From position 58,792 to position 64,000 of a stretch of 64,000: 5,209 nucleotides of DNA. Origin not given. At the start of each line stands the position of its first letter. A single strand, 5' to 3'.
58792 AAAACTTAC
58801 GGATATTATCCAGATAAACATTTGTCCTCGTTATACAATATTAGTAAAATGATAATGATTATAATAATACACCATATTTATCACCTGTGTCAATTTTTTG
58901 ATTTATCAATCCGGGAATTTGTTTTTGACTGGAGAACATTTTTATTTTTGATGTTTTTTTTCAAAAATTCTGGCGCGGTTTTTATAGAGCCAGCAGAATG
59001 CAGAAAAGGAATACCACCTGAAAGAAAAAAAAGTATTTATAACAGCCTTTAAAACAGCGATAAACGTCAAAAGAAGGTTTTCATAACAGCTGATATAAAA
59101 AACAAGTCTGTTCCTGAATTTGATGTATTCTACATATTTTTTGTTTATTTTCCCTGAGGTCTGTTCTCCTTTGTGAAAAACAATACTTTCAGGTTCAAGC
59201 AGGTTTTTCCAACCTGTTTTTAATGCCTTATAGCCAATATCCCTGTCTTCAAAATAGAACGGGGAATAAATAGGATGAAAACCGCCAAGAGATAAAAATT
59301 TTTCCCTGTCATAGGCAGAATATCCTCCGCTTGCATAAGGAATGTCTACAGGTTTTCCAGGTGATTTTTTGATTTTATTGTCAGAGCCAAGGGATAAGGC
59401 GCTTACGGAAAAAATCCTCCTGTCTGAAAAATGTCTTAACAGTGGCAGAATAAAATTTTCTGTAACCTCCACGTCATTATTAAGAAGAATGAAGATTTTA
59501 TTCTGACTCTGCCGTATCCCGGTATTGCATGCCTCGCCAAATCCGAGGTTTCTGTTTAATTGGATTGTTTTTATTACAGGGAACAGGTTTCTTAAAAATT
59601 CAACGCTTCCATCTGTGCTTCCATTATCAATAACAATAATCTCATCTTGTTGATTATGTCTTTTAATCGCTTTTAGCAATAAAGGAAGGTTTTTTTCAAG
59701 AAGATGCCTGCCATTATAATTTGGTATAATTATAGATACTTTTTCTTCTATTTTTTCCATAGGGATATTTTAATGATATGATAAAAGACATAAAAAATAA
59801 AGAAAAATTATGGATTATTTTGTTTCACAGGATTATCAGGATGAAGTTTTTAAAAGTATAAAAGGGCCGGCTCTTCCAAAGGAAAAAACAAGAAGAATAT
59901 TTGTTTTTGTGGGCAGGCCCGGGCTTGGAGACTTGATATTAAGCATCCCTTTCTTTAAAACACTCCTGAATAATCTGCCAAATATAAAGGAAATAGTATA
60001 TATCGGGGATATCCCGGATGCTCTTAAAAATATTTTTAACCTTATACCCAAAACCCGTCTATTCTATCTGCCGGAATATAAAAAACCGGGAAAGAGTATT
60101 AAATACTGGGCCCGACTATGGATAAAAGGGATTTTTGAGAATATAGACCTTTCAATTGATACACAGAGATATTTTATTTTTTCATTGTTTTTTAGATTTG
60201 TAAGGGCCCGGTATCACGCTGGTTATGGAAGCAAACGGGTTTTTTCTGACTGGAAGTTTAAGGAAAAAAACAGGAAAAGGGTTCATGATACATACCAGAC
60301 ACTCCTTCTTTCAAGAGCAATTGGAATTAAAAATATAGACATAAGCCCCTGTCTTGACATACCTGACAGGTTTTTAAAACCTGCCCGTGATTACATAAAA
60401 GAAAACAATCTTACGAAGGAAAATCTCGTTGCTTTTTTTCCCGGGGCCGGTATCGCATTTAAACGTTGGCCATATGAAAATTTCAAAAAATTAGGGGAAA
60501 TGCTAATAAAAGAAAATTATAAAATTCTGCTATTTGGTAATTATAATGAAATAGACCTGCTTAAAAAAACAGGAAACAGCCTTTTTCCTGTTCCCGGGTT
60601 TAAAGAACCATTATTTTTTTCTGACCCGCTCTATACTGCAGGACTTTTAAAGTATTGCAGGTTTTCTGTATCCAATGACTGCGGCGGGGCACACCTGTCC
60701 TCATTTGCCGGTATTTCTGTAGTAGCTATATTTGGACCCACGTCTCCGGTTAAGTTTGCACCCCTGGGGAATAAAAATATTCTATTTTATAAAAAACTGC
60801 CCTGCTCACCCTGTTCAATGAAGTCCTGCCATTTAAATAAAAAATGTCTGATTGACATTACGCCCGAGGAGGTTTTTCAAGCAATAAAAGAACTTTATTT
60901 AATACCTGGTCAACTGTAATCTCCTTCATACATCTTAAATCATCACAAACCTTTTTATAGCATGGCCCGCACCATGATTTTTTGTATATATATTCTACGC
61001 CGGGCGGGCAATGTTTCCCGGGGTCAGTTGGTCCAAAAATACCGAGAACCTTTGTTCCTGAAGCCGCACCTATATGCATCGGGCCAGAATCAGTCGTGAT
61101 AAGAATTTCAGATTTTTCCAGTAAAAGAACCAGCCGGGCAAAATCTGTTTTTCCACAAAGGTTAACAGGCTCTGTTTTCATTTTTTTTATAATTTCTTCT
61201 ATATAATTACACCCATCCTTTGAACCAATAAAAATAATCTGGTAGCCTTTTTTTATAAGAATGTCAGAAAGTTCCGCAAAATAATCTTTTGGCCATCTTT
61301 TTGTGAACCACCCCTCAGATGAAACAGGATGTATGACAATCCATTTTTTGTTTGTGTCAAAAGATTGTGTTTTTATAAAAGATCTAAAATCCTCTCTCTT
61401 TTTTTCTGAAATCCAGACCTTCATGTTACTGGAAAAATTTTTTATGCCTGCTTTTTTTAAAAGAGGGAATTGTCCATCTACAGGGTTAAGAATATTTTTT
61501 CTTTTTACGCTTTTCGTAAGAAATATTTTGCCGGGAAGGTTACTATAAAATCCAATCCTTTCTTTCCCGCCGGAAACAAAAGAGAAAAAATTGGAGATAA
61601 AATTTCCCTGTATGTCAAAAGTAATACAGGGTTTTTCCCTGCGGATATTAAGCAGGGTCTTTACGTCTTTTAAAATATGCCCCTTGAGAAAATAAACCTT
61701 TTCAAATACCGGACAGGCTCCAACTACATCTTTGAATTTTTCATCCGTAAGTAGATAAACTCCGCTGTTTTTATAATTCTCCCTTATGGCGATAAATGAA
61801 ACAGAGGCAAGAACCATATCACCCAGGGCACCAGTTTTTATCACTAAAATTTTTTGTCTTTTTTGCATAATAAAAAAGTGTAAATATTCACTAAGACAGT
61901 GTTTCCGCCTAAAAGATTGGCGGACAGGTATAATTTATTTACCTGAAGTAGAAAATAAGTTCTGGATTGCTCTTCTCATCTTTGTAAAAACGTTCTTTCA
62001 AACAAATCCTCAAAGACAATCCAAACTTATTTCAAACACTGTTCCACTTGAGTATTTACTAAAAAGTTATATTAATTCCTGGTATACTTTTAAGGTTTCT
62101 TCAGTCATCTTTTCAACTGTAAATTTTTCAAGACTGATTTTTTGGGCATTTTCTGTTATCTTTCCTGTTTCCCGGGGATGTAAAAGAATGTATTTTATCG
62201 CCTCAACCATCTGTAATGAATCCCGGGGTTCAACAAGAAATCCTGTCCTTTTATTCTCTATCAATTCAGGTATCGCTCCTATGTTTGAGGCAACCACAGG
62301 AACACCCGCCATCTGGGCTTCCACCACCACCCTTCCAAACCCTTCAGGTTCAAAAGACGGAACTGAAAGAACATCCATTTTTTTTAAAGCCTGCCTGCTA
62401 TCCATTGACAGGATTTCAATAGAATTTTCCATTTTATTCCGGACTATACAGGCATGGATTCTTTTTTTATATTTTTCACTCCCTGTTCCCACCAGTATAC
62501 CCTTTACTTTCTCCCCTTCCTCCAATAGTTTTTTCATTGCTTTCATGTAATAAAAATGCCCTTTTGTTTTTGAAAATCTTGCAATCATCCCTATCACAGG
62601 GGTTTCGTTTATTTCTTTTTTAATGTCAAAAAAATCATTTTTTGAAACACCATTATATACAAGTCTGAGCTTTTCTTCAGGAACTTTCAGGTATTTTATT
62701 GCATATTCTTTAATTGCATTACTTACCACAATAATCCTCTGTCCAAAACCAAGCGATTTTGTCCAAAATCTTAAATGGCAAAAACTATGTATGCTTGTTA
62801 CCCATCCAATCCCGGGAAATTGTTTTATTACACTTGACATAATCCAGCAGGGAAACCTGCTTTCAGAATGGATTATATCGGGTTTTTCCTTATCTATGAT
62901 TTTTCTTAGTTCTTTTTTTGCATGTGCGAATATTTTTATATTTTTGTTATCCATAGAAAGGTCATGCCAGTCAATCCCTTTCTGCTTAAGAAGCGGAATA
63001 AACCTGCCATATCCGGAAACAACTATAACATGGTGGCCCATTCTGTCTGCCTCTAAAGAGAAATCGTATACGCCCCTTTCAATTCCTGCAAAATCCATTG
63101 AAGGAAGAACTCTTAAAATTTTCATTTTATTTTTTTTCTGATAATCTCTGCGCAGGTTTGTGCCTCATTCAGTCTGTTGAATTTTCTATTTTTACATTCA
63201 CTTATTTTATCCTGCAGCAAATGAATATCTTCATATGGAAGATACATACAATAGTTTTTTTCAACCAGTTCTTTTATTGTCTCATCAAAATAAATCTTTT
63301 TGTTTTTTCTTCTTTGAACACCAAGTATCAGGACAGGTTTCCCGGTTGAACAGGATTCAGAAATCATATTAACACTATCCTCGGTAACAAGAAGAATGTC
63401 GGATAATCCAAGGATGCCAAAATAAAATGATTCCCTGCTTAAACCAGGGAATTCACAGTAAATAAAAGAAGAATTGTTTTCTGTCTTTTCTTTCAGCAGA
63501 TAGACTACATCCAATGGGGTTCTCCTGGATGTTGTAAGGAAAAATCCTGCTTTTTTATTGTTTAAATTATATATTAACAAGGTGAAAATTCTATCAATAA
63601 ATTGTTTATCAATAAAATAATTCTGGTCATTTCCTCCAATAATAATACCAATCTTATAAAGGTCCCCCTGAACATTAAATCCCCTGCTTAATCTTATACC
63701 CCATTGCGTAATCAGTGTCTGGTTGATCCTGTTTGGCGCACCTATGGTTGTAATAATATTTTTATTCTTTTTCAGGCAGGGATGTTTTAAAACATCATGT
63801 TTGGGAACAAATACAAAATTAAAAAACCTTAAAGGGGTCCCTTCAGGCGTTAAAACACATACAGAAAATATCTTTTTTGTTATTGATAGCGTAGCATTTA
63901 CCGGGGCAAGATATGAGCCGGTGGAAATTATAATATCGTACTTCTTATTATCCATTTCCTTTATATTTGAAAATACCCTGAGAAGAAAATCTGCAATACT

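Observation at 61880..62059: Abundant modular MITE-like intergenic repeat family (at least 11 copies in 64 kb)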

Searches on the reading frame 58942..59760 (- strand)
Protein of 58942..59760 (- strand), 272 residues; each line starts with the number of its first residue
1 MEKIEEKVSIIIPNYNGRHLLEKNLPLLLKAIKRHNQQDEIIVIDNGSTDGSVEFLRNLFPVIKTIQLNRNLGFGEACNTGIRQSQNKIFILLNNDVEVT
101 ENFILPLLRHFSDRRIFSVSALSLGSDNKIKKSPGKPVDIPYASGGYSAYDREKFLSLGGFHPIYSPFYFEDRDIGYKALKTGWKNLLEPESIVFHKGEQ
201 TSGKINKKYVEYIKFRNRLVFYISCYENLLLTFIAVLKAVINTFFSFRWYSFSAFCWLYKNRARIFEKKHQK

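Call 24: search_protein_families(library=pfam, proteins=[window:58942-59760:-], max_evalue=0.001)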
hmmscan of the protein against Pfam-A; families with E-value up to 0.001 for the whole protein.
window:58942-59760:- (272 aa): 2 families
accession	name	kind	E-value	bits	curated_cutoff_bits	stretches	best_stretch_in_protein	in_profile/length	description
PF00535.33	Glycos_transf_2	-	1.8e-24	87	23.3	1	9-167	1-158/168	Glycosyl transferase family 2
PF13641.12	Glyco_tranf_2_3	-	1.7e-07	31.9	27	1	8-111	3-111/230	Glycosyltransferase like family 2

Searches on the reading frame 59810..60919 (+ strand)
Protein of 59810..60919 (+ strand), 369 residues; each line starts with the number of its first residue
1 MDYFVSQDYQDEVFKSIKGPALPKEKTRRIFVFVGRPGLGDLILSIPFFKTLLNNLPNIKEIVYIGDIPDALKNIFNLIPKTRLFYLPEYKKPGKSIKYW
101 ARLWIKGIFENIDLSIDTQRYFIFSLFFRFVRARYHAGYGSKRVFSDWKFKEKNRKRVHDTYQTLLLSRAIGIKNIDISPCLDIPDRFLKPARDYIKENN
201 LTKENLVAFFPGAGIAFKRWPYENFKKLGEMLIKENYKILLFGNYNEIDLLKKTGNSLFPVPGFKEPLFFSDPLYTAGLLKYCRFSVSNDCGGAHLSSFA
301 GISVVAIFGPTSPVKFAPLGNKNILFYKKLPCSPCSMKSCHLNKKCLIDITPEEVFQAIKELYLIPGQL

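Call 23: search_protein_families(library=pfam, proteins=[window:59810-60919:+], max_evalue=0.01)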
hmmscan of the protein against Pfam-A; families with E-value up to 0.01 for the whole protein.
window:59810-60919:+ (369 aa): 1 family
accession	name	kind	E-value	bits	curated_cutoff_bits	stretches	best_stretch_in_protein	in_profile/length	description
PF01075.23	Glyco_transf_9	-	8e-24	84.7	22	2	111-246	12-147/247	Glycosyltransferase family 9 (heptosyltransferase)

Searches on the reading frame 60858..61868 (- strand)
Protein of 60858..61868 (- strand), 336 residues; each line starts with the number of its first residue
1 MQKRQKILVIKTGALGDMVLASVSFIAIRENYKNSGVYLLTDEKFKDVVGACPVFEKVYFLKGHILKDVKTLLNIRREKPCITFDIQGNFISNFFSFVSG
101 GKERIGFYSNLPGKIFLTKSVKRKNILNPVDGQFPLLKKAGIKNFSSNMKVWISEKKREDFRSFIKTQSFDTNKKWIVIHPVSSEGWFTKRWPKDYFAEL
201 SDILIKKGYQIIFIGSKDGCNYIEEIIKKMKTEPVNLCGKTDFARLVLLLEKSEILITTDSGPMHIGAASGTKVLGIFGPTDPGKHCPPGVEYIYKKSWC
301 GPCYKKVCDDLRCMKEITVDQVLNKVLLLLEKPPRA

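Call 23: search_protein_families(library=pfam, proteins=[window:60858-61868:-], max_evalue=0.01)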
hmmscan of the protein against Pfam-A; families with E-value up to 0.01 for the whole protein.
window:60858-61868:- (336 aa): 1 family
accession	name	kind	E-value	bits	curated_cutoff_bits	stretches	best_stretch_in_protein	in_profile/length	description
PF01075.23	Glyco_transf_9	-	2.9e-36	125.5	22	1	83-308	16-241/247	Glycosyltransferase family 9 (heptosyltransferase)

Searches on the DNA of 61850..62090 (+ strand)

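Call 31: search_rna_families(source=window, start=61850, end=62090, threshold=evalue, max_evalue=10)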
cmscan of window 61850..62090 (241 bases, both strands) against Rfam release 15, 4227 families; matches with E-value up to 10: 5.
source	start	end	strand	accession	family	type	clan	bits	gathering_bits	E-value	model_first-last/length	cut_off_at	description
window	61956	62029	-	RF04152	mir-3618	Gene; miRNA;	-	18.2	99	0.28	1-88/88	no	mir-3618 microRNA precursor family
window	61938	61987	-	RF01600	snoR25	Gene; snRNA; snoRNA; CD-box;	-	17.2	50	4.7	1-70/70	no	small nucleolar RNA snoR25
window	61870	62057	-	RF00022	GcvB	Gene;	-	15.9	42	0.18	1-204/204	no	GcvB RNA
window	61944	62041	-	RF00768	MIR405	Gene; miRNA;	-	15.8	102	5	1-83/83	no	MIR405 microRNA precursor family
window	61960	62063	-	RF01212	sn2524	Gene; snRNA; snoRNA; CD-box;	-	15.5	44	7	1-109/109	no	Small nucleolar RNA sn2524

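Call 62: search_dna_similar(query=window:61880-62059:+, collection=plasmids, mode=distant, max_evalue=1, max_rows=10)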
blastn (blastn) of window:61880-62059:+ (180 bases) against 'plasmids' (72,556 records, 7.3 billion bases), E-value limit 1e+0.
Records with a match: 527; places in all: 527; records where one place covers at least 80% of the query: 0.
Best place of each record, by identity: >=99% 523; 90-95% 1; 80-90% 3.
By first word of the organism name: Salmonella 154; Klebsiella 148; Escherichia 88; Citrobacter 38; Providencia 33; Enterobacter 19; Vibrio 11; Proteus 8; Enterobacteriaceae 7; Aeromonas 6; and 9 more.
By predicted mobility (MOB-suite, as given by PLSDB): conjugative 518; mobilizable 5; non-mobilizable 4.
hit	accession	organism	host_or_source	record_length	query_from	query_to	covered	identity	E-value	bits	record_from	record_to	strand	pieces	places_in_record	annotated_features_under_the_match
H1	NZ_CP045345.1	Labrenzia sp. THAF187b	pure culture,Surface of a polyethylene ...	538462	144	177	19%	88.6%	1e-1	43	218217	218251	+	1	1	none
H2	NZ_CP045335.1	Labrenzia sp. THAF191a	pure culture,Surface of a polyethylene ...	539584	144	177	19%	88.6%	1e-1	43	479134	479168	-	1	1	none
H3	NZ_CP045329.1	Labrenzia sp. THAF191b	pure culture,Surface of a polyethylene ...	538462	144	177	19%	88.6%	1e-1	43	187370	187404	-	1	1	none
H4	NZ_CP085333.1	Haladaptatus salinisoli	cell culture,saline soil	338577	118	146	16%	93.1%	4e-2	45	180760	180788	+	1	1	extracellular solute-binding protein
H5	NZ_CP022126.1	Klebsiella pneumoniae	Homo sapiens,wound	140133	118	139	12%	100.0%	5e-1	41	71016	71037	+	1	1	DNA topoisomerase 3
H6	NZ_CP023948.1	Klebsiella pneumoniae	Homo sapiens,rectal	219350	118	139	12%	100.0%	5e-1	41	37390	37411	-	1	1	DNA topoisomerase 3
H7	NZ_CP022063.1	Salmonella enterica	Environment,ground turkey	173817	118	139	12%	100.0%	5e-1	41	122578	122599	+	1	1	DNA topoisomerase 3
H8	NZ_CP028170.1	Salmonella enterica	human,biological fluid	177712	118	139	12%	100.0%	5e-1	41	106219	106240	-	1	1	DNA topoisomerase 3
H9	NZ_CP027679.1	Salmonella enterica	-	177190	118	139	12%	100.0%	5e-1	41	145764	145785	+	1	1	DNA topoisomerase 3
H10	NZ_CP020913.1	Salmonella enterica subsp. enterica serovar Montevideo str. ...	Homo sapiens,stool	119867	118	139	12%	100.0%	5e-1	41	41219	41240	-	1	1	DNA topoisomerase 3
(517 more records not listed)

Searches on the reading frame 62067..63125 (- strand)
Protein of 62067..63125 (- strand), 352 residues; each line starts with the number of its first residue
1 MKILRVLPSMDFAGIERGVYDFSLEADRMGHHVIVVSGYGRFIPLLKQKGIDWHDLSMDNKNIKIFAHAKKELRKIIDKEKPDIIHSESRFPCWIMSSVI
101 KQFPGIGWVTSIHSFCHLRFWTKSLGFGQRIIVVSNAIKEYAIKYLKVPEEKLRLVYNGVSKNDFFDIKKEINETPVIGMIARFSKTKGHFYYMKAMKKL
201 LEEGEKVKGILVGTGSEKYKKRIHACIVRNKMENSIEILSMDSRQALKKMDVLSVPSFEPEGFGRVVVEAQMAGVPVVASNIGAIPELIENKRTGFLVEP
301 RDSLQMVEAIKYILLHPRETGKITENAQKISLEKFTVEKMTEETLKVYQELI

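Call 23: search_protein_families(library=pfam, proteins=[window:62067-63125:-], max_evalue=0.01)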
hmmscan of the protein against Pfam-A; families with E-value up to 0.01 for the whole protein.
window:62067-63125:- (352 aa): 7 families
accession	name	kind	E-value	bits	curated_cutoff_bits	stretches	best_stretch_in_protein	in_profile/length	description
PF00534.26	Glycos_transf_1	-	1.4e-30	106.5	26.4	1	166-329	6-171/172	Glycosyl transferases group 1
PF13692.12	Glyco_trans_1_4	-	2.3e-26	93.2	27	1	176-314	2-140/142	Glycosyl transferases group 1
PF13439.12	Glyco_transf_4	-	3.6e-21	76.4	28.5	1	14-160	3-166/170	Glycosyltransferase Family 4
PF13579.12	Glyco_trans_4_4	-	1.9e-07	32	29.7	1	14-159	2-158/158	Glycosyl transferase 4-like domain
PF13477.12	Glyco_trans_4_2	-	3.5e-05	24.4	23.4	1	28-113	22-107/139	Glycosyl transferase 4-like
PF20706.3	GT4-conflict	-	6.6e-05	22.5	26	1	174-292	196-323/385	Family 4 Glycosyltransferase in conflict systems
PF13524.12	Glyco_trans_1_2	-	0.0002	21.8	25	1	266-344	66-142/144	Glycosyl transferase-like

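Call 68: find_encoding_contigs(protein=window:62067-63125:-, flank=3000, max_places=8)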
Protein window:62067-63125:- (352 aa): 1 contig read that carries it; 1 place shown.
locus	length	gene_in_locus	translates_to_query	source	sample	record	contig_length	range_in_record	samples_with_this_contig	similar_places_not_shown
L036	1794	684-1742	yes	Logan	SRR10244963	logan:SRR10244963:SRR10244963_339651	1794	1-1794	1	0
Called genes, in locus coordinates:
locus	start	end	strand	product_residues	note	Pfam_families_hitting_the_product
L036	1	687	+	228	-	?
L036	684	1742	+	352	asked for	PF13439:Glyco_transf_4, PF13579:Glyco_trans_4_4 (weak), PF00534:Glycos_transf_1, PF13692:Glyco_trans_1_4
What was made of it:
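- Tried and rejected: The contig ends inside the element, so the copy is present there too (call 68).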

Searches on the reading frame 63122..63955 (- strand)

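Call 24: search_protein_families(library=pfam, proteins=[window:63122-63955:-], max_evalue=0.001)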
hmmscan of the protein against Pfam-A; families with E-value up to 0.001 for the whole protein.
window:63122-63955:- (277 aa): 1 family
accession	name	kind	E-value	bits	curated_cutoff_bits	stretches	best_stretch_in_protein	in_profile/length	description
PF06258.17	Mito_fiss_Elm1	-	5.2e-45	154.3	27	1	7-275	56-303/304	Mitochondrial fission ELM1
